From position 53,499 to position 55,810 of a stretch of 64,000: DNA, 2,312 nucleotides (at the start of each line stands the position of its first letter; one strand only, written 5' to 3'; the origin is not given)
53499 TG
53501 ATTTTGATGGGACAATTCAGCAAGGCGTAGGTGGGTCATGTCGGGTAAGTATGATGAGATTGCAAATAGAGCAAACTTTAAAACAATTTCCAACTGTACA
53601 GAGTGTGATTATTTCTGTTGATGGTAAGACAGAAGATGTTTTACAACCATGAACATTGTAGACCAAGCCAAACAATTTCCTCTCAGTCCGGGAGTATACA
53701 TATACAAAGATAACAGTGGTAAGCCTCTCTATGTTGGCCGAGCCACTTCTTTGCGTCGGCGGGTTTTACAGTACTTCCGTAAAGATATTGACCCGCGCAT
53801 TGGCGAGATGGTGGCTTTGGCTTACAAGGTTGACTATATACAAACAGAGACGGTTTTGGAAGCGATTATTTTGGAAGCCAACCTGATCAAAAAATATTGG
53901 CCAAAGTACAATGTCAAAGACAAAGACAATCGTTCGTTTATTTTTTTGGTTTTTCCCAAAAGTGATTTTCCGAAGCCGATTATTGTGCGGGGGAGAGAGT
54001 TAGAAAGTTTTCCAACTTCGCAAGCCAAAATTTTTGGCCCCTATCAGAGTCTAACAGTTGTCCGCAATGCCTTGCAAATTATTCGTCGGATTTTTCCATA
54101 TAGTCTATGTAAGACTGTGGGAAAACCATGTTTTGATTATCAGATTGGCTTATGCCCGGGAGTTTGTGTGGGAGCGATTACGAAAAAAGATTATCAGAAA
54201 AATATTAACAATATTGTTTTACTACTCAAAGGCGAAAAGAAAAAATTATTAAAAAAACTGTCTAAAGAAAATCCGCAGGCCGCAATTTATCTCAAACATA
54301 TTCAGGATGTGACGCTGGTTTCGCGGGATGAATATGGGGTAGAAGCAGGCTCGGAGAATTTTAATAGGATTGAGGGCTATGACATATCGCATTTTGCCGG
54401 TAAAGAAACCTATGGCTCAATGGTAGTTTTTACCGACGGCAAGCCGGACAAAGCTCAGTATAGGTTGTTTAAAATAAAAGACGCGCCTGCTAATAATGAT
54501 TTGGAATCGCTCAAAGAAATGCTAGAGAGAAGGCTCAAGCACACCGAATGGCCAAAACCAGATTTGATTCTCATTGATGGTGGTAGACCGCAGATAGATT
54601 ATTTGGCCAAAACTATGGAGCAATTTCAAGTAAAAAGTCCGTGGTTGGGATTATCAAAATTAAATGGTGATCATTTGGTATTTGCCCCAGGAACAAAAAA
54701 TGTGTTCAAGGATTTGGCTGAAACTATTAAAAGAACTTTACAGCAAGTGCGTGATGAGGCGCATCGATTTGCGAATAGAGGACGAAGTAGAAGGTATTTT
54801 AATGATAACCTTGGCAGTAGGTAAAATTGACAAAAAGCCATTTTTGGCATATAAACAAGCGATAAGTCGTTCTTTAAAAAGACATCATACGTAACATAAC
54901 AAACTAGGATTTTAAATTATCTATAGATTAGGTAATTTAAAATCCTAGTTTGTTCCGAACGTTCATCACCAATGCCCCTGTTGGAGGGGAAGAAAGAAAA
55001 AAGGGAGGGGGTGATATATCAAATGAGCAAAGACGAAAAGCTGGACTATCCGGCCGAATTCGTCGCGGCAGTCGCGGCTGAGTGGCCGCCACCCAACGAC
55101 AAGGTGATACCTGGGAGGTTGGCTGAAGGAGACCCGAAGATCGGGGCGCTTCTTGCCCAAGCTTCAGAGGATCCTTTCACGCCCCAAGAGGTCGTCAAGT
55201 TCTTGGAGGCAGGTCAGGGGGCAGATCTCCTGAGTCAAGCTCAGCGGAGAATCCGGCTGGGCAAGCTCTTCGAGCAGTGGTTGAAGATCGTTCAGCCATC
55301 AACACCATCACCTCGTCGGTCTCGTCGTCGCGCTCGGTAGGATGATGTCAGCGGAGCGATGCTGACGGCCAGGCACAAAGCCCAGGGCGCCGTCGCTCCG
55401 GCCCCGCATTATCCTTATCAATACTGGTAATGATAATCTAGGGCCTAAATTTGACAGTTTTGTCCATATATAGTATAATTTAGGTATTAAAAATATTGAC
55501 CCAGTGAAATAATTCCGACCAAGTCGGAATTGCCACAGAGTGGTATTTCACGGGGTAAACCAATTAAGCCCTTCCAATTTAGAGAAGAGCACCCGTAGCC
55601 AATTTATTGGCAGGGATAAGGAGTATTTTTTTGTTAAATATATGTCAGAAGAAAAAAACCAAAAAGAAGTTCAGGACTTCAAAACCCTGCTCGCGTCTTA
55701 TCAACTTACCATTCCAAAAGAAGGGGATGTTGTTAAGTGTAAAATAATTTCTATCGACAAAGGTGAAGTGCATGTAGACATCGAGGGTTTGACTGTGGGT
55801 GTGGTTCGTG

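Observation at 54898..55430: Third compositional island flanked by a perfect 21-bp inverted repeat, encoding a small Arg-tailed protein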

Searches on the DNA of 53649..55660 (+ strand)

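Call 59: search_rna_families(source=window, start=54780, end=55660, threshold=evalue, max_evalue=5)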
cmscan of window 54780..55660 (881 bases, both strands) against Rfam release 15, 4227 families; matches with E-value up to 5: 13.
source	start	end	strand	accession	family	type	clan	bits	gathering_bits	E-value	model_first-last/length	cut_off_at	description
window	54897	54955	+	RF04077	mir-1245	Gene; miRNA;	-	33.6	79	0.00014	1-69/69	no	mir-1245 microRNA precursor family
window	54888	54963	-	RF03460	mir-561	Gene; miRNA;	-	31.2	90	0.0012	1-81/81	no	mir-561 microRNA precursor family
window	54889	54962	-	RF03450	MIR1513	Gene; miRNA;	-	27.2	95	0.007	1-91/91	no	MIR1513 microRNA precursor family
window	54896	54956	+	RF03714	MIR774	Gene; miRNA;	-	25.8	80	0.02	1-98/98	no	MIR774 microRNA precursor family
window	54889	54960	+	RF04210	MIR8643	Gene; miRNA;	-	23.5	135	0.039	1-150/150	no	MIR8643 microRNA precursor family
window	54896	54956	-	RF03714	MIR774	Gene; miRNA;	-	23.4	80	0.081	1-98/98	no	MIR774 microRNA precursor family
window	54898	54954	+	RF04262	MIR1319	Gene; miRNA;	-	23.2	116.6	0.14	20-102/119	no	MIR1319 microRNA precursor family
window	54878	54979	-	RF04262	MIR1319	Gene; miRNA;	-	22.4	116.6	0.22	1-119/119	no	MIR1319 microRNA precursor family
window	54865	54944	-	RF02715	sno_ncR1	Gene; snRNA; snoRNA; HACA-box;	-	21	94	0.94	1-111/111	no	Small nucleolar RNA ncR1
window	54888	54960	+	RF04174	MIR4208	Gene; miRNA;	-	19.7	140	3.3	1-191/191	no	MIR4208 microRNA precursor family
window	54897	54952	+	RF00841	mir-384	Gene; miRNA;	-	18.2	72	4.3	1-88/88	no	mir-384 microRNA precursor family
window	54895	54957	-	RF04209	MIR7533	Gene; miRNA;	-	16.5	230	1.2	40-210/249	no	MIR7533 microRNA precursor family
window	55044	55080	+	RF03139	S4-Bacteroidia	Cis-reg; leader;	CL00119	15.5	34.7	2.1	1-34/34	no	S4-Bacteroidia ribosomal protein leader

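Call 83: build_rna_model(alignment_id=A2, structure=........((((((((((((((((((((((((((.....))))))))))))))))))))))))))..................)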
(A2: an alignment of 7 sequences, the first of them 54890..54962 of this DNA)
Model R1 built from alignment A2 (7 sequences, 83 columns); structure: as given.
model positions 74; base pairs 26; branch points 0; effective number of sequences 3.54; information 0.762 bits per position. Calibrated on 0.2 Mb of random sequence (short: E-values are rough).
structure used (alignment columns):
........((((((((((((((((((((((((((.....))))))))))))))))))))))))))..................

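Call 84: search_with_rna_model(model_id=R1, sources=[window, L003, L004, L005, L006, L007, L008, L009, L010, L011, L012, L013, L014, L015, L016, L255, L256, L083, L084, L085, L086], max_evalue=1)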
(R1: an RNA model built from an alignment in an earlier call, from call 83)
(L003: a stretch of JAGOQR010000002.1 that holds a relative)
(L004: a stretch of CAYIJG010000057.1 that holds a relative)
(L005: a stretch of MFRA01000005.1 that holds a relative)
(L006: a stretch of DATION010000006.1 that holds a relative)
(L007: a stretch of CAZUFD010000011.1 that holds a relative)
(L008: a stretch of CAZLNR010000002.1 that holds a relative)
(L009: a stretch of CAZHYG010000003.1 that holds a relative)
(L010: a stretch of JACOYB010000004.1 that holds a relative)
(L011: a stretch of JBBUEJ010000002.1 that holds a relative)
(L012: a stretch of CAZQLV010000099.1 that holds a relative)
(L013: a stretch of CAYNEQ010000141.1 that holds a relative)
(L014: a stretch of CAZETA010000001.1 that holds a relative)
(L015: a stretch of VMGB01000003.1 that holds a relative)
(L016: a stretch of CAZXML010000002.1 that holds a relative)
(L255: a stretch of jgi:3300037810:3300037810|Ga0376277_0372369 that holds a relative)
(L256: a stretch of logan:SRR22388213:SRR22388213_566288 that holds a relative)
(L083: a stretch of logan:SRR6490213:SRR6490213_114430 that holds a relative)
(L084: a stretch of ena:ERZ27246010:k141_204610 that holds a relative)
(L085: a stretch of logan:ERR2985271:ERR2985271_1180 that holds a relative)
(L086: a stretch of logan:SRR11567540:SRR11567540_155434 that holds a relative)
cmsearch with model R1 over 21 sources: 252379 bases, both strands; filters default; matches with E-value up to 1: 20.
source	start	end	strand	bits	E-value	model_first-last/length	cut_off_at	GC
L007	8459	8532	+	83.2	2.4e-19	1-74/74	no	0.34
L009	7241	7313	+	79.2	3e-18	1-74/74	no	0.34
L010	7269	7342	+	78.8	3.7e-18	1-74/74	no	0.35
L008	8032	8104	+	77.7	7.5e-18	1-74/74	no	0.36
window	54893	54968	+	70.4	7.3e-16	1-74/74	no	0.26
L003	7281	7354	+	69.8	1.1e-15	1-74/74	no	0.26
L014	7229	7300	+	68.9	1.8e-15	1-74/74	no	0.24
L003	7273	7346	-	67.9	3.4e-15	1-74/74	no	0.3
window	54885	54959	-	53.9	2.2e-11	1-74/74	no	0.25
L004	6353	6406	+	47.2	1.5e-09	8-58/74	no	0.28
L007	8465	8517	-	44.3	9e-09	7-59/74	no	0.3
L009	7236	7305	-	44.1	1e-08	1-74/74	no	0.34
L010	7275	7327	-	43.3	1.7e-08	7-59/74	no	0.3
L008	8027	8096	-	39.4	1.9e-07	1-74/74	no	0.36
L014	7220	7292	-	39.3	2e-07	1-74/74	no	0.26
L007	7977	8048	+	36.6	1.1e-06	1-74/74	no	0.38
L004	6338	6413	-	32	1.9e-05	1-74/74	no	0.26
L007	7968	8039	-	18.6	0.085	1-74/74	no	0.32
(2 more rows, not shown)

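Call 118: build_rna_model(alignment_id=A7)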
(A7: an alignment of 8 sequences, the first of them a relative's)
Model R2 built from alignment A7 (8 sequences, 81 columns); structure: RNAalifold consensus.
model positions 75; base pairs 26; branch points 0; effective number of sequences 3.89; information 0.753 bits per position. Calibrated on 0.2 Mb of random sequence (short: E-values are rough).
structure used (alignment columns):
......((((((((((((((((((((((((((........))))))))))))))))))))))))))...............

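Call 119: search_with_rna_model(model_id=R2, source=window, max_evalue=10, show_alignments=1)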
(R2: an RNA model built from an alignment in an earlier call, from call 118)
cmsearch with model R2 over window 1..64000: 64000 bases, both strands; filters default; matches with E-value up to 10: 3.
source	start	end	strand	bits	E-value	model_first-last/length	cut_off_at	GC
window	54893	54967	+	48.1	3.6e-12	1-75/75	no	0.27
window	54885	54959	-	40.3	9.5e-10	1-75/75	no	0.25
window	19117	19177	+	14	0.15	1-75/75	no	0.25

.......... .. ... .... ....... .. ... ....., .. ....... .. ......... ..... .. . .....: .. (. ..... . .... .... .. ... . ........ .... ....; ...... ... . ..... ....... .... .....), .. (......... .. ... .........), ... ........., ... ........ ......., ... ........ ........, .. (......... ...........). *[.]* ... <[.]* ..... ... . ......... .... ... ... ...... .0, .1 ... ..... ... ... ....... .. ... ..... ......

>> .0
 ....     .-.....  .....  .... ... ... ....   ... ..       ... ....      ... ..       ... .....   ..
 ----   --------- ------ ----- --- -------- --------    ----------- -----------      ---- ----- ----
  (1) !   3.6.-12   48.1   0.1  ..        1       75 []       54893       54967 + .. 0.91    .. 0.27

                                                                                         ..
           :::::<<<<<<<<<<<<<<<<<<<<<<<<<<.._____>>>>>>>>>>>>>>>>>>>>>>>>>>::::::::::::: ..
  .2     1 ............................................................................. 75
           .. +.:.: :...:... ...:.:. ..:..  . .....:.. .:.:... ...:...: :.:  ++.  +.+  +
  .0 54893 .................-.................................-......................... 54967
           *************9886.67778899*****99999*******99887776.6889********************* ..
